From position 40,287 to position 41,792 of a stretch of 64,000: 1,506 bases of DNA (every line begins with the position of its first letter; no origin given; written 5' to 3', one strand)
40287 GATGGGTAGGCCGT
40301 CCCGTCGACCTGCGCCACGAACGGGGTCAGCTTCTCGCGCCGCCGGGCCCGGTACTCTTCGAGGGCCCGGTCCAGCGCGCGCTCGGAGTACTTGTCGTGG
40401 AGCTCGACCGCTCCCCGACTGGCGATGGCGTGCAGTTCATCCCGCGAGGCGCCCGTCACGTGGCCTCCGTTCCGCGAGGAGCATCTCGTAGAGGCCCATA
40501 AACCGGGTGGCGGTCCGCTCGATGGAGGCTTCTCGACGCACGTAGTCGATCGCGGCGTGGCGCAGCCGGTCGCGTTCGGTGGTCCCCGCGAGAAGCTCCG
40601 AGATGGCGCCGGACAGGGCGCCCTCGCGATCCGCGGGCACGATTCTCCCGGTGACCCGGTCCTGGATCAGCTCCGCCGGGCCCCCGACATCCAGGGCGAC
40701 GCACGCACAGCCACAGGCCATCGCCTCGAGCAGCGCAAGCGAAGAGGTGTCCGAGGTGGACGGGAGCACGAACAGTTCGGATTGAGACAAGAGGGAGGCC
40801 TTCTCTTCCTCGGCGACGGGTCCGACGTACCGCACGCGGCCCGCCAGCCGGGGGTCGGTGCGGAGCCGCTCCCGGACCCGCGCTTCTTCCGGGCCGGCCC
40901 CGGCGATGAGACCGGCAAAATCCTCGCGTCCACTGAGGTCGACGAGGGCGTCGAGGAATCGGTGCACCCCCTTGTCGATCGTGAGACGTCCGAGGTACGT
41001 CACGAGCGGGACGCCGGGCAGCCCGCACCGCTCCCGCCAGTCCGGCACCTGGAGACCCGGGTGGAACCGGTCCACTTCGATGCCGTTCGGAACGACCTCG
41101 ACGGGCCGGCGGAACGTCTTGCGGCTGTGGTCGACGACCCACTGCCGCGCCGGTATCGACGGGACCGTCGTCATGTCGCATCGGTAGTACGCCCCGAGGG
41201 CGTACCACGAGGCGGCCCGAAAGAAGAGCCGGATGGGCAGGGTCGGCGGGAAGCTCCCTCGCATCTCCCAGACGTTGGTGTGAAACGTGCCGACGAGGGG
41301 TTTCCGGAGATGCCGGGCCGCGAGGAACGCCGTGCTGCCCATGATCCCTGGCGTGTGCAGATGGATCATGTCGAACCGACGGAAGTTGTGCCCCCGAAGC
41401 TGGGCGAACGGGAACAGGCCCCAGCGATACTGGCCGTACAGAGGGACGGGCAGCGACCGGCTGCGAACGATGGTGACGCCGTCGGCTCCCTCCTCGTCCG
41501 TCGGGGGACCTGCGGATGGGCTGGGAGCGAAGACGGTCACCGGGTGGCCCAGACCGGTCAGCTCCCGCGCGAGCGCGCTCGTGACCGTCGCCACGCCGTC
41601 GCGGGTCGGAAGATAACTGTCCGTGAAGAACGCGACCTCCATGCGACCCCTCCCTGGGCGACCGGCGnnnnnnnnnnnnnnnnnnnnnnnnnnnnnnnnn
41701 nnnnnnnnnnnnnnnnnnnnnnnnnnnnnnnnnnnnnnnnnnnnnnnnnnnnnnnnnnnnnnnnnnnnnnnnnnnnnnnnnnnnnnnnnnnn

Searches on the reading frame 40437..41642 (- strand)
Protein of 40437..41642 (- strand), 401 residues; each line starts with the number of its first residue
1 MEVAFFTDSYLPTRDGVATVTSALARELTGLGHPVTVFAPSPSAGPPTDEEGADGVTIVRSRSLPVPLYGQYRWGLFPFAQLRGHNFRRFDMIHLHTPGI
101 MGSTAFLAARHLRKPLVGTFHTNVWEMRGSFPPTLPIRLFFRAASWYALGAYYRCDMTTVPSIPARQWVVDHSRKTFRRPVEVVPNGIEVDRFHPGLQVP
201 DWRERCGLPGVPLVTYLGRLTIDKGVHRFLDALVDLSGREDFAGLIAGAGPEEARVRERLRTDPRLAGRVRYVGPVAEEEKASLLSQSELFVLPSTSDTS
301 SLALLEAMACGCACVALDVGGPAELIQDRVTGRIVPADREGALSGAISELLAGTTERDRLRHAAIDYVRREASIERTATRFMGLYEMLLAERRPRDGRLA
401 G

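Call 3: search_protein_families(library=pfam, proteins=[window:40437-41642:-], max_evalue=0.01)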
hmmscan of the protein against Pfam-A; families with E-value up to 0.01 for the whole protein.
window:40437-41642:- (401 aa): 6 families
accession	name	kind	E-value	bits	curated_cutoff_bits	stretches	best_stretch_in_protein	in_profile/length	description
PF00534.26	Glycos_transf_1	-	8.3e-29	100.8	26.4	1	210-364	14-169/172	Glycosyl transferases group 1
PF13692.12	Glyco_trans_1_4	-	2.3e-28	99.7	27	1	212-352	2-141/142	Glycosyl transferases group 1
PF13439.12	Glyco_transf_4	-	1.4e-27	97.2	28.5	1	15-192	2-170/170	Glycosyltransferase Family 4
PF13579.12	Glyco_trans_4_4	-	2.3e-15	57.7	29.7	1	16-187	2-158/158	Glycosyl transferase 4-like domain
PF20706.3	GT4-conflict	-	3.7e-08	33.2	26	1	175-333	159-327/385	Family 4 Glycosyltransferase in conflict systems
PF13524.12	Glyco_trans_1_2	-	1.7e-07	31.7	25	1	229-382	5-143/144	Glycosyl transferase-like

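Call 51: search_protein_families(library=ncbifam, proteins=[window:40437-41642:-], max_evalue=0.01)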
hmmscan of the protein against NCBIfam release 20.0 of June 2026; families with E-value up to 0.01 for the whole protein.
window:40437-41642:- (401 aa): 41 families (the best 25 are shown)
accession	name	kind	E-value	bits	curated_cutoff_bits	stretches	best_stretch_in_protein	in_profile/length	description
TIGR04063.1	stp3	hypoth_equivalog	1.7e-30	106.2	442.05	1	8-389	7-396/397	TIGR04063 family PEP-CTERM/XrtA system glycosyltransferase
NF041876.1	EPS_EpsE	equivalog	1.7e-25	90.1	400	1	172-379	179-387/389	exopolysaccharide biosynthesis GT4 family glycosyltransferase EpsE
TIGR03088.1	stp2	hypoth_equivalog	9.3e-25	87.4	409.05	1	180-389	161-374/374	TIGR03088 family PEP-CTERM/XrtA system glycosyltransferase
TIGR02149.1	glgA_Coryne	subfamily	2.3e-21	76.4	302.4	1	90-387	84-389/391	glycogen synthase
TIGR03999.1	thiol_BshA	equivalog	3.8e-21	75.5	273.7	1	176-389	164-374/375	N-acetyl-alpha-D-glucosaminyl L-malate synthase BshA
NF053787.1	GlcN_PG_synth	equivalog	1.2e-20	73.7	480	1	57-388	50-359/361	N-acetylglucosaminyl phosphatidylglycerol synthase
NF047684.1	TeichurnBiosyTuaC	equivalog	2.6e-20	72.7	550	1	90-388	109-389/391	teichuronic acid biosynthesis protein TuaC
TIGR03449.1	mycothiol_MshA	equivalog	7e-20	71.3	462.5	1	178-389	187-404/406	D-inositol-3-phosphate glycosyltransferase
TIGR04047.1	MSMEG_0565_glyc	hypoth_equivalog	1.2e-17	64.1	259.85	1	169-386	149-372/373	MSMEG_0565 family glycosyltransferase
NF049988.1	MGlcDAGSynMgs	equivalog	1.1e-16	61.2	400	1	1-314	1-316/398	alpha-monoglucosyldiacylglycerol synthase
NF038295.1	EPS_HpsP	equivalog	5.4e-15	55.3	550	1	183-388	180-387/388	hormogonium polysaccharide biosynthesis glycosyltransferase HpsP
NF046085.1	XrtY_assoc_Gly1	equivalog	8.1e-12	44.7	400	1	215-389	213-385/387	XrtY-associated glycosyltransferase XYAG1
TIGR02095.1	glgA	subfamily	1.1e-11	44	328.45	1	204-387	284-476/477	glycogen/starch synthase, ADP-glucose type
NF038229.1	Glyco4_Geo_Pelo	equivalog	1.2e-11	44.2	400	1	255-389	209-337/338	GPMC system family 4 glycosyltransferase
NF038011.1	PelF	equivalog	1.6e-11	43.9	100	1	181-385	282-489/489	GT4 family glycosyltransferase PelF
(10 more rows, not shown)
